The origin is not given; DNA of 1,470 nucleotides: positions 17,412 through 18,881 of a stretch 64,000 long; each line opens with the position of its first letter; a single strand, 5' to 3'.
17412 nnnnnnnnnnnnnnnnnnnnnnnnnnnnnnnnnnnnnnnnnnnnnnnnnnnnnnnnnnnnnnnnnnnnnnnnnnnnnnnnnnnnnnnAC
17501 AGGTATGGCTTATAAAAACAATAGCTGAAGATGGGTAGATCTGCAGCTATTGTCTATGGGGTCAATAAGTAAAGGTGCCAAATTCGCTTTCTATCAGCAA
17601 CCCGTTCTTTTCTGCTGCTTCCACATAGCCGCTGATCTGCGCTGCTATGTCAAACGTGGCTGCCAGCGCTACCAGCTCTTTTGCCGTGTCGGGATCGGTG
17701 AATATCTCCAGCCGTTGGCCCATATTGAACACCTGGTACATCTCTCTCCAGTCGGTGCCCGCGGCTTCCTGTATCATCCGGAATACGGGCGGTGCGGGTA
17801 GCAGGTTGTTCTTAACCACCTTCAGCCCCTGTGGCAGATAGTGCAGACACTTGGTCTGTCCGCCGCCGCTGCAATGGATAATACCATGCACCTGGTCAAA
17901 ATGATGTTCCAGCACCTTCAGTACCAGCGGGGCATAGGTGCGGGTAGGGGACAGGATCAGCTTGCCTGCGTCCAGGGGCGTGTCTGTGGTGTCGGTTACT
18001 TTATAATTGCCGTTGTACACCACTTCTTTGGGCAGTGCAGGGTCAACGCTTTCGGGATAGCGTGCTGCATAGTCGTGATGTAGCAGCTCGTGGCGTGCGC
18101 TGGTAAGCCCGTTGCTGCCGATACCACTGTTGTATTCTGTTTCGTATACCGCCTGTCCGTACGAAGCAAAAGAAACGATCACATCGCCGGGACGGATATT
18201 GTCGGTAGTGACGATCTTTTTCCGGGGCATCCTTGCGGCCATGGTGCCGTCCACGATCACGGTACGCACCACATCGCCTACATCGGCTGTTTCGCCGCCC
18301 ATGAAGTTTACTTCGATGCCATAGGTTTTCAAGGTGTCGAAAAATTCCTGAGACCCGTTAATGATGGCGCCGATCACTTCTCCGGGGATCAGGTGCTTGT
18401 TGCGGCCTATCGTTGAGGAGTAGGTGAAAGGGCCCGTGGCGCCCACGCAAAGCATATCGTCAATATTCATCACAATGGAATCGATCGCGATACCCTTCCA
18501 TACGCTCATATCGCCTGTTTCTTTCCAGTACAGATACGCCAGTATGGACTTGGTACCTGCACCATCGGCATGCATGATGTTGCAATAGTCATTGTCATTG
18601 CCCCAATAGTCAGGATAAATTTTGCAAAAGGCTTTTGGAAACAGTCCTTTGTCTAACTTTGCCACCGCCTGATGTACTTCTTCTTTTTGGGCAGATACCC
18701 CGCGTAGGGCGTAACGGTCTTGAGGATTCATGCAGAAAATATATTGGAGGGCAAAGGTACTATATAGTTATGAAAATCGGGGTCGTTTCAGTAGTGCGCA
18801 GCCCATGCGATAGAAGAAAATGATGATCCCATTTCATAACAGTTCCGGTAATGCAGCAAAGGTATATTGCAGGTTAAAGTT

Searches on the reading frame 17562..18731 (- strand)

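Call 7: search_protein_families(library=pfam, proteins=[window:17562-18731:-], max_evalue=0.001)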
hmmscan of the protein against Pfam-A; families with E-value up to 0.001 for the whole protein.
window:17562-18731:- (389 aa): 2 families
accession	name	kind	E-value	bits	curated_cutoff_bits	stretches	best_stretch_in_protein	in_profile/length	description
PF02769.27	AIRS_C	-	2.4e-10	41.2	23.1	1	180-378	1-153/156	AIR synthase related protein, C-terminal domain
PF00586.29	AIRS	-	1.4e-09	38.8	24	1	47-166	11-110/112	AIR synthase related protein, N-terminal domain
